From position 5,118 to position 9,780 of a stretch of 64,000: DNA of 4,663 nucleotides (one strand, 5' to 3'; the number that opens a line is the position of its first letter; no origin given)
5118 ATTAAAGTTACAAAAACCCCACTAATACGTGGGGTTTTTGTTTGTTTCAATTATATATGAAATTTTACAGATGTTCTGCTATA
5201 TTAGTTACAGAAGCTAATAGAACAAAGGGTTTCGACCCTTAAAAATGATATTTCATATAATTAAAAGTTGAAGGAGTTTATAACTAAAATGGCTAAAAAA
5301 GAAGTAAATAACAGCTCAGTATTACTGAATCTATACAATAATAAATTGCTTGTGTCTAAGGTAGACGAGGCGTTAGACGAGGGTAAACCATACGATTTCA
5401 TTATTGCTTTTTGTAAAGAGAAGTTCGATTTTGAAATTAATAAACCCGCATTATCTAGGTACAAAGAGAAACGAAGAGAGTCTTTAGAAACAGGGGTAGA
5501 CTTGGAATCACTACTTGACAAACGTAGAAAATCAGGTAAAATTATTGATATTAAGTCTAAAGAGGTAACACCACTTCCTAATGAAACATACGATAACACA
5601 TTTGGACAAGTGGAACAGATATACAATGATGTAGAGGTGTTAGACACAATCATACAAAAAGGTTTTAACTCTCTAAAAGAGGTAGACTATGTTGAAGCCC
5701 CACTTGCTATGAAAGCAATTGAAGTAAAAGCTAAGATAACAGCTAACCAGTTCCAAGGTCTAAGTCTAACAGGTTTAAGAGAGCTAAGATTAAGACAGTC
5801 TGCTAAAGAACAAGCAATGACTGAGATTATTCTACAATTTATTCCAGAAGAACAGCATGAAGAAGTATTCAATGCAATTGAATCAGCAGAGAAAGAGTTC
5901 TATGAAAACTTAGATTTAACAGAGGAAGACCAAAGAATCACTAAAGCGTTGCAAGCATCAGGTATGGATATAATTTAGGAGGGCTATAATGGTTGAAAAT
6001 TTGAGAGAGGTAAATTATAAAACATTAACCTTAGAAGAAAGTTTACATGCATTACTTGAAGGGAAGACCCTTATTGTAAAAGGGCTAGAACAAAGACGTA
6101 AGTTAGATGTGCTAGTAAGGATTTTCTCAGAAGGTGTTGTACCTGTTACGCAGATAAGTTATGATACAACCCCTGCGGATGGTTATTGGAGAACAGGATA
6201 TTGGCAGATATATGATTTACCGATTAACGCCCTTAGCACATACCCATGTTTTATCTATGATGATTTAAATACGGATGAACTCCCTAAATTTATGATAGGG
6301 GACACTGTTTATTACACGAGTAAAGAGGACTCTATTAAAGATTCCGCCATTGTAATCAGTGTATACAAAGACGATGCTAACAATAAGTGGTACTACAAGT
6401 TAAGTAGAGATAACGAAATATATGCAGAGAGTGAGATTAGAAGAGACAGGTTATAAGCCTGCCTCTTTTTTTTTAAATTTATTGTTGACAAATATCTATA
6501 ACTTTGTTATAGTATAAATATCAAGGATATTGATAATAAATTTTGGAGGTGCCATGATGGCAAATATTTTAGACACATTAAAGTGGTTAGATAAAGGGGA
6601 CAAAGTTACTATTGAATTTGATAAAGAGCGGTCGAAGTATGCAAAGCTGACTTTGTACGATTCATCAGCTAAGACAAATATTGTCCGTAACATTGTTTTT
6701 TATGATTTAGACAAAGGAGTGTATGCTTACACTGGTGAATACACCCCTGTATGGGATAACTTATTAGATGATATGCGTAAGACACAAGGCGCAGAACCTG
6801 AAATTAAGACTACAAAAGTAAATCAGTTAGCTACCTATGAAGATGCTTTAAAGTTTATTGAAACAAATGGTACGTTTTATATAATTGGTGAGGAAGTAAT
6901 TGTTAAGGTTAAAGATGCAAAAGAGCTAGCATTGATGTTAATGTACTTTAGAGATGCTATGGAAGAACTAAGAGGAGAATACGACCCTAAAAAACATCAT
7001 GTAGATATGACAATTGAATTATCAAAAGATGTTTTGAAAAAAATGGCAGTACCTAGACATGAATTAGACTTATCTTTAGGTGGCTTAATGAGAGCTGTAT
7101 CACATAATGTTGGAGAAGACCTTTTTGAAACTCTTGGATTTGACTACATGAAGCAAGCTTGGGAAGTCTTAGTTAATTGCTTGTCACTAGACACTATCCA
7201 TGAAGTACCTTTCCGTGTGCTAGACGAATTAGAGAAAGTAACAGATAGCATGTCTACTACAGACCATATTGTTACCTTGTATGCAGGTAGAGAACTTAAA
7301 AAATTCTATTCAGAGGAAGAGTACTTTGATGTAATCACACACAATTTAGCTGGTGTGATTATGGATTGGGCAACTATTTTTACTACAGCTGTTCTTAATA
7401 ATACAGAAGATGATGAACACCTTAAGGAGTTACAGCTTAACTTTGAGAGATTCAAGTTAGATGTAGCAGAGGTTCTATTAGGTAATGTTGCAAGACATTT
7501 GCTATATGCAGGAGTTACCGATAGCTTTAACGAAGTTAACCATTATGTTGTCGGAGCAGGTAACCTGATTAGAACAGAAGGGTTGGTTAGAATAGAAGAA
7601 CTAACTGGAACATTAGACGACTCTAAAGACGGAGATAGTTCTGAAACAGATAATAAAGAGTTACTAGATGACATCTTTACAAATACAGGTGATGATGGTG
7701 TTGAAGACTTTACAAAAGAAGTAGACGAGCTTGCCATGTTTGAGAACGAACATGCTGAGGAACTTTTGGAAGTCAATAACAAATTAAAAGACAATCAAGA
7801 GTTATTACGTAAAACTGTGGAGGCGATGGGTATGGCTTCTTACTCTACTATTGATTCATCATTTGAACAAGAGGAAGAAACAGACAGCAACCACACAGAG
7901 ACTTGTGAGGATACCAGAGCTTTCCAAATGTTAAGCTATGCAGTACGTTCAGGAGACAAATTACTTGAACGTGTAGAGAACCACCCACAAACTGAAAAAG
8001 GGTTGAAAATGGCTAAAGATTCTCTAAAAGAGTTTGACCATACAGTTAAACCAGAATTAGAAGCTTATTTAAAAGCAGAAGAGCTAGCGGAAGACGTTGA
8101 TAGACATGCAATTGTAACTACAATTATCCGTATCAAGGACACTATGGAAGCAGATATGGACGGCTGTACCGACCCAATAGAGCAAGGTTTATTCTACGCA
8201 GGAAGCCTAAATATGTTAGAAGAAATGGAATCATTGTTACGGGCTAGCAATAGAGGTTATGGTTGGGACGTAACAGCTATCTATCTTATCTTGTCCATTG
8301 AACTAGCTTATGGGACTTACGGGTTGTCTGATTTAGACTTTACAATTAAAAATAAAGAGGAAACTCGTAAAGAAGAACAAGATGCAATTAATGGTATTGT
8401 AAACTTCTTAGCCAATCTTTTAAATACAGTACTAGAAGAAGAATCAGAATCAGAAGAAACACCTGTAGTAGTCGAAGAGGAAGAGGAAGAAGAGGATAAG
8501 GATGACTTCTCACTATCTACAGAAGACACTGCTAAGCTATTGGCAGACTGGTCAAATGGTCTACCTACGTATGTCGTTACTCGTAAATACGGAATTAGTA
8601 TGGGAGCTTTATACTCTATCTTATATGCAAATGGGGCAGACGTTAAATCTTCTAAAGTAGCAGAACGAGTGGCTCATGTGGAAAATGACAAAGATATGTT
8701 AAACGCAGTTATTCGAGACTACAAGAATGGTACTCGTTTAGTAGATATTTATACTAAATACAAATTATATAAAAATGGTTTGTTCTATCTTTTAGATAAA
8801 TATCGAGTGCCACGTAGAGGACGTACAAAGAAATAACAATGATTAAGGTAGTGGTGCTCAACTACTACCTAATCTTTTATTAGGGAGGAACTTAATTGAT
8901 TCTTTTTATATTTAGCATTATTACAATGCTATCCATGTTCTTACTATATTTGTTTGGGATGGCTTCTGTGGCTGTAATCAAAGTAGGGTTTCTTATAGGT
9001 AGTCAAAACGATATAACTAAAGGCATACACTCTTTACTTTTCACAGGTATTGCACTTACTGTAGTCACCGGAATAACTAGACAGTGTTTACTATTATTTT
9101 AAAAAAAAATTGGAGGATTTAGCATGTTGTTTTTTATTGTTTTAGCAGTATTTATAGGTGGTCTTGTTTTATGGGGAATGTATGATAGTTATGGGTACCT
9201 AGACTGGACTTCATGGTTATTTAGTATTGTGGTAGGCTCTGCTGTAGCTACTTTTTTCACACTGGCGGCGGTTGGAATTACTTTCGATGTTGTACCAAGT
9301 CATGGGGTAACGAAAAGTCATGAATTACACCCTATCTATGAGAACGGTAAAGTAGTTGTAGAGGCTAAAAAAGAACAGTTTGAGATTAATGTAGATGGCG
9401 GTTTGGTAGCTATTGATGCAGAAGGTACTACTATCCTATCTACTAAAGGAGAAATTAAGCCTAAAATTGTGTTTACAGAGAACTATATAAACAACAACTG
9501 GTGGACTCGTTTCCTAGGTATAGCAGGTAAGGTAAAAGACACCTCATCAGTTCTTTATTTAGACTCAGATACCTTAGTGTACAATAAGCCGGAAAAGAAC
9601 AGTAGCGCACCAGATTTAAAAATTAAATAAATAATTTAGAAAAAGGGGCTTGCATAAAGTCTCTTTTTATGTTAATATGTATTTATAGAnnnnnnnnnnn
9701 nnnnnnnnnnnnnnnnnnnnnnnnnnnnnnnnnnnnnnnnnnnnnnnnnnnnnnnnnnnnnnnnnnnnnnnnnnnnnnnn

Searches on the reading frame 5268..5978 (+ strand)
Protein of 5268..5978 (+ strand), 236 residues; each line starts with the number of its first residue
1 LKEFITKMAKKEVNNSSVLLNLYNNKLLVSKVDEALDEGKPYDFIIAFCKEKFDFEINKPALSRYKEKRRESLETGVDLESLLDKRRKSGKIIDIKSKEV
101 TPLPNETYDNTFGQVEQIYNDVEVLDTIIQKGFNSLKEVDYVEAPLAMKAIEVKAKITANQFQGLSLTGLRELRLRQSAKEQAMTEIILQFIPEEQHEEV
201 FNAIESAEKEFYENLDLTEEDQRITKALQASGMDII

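Call 97: search_protein_families(library=phrogs, proteins=[window:5268-5978:+], max_evalue=0.00001)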
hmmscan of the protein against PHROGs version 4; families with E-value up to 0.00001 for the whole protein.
window:5268-5978:+ (236 aa): 1 family
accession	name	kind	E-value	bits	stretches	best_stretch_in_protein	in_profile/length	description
phrog_1007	-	unknown function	6.5e-96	321.3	1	7-235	2-233/233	-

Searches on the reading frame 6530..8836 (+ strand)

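Call 97: search_protein_families(library=phrogs, proteins=[window:6530-8836:+], max_evalue=0.00001)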
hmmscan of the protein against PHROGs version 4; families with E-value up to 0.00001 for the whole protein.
window:6530-8836:+ (768 aa): 5 families
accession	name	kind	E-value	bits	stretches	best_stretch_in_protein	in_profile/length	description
phrog_24366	-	unknown function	0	1765.8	1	9-768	1-758/758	-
phrog_32398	-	unknown function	2.9e-26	93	1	464-764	518-810/812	-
phrog_1303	-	DNA, RNA and nucleotide metabolism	1.9e-21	77.6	1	649-768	10-131/184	DNA binding protein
phrog_9186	-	unknown function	7.2e-15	56.1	1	666-767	242-347/358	-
phrog_23760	-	unknown function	5.2e-08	33.7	1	661-767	25-137/222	-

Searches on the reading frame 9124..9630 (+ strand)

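Call 97: search_protein_families(library=phrogs, proteins=[window:9124-9630:+], max_evalue=0.00001)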
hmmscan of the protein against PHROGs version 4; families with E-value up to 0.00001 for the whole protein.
window:9124-9630:+ (168 aa): 1 family
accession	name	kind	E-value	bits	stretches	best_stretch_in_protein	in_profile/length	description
phrog_23606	-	unknown function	2.7e-114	380.1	1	1-168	1-168/168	-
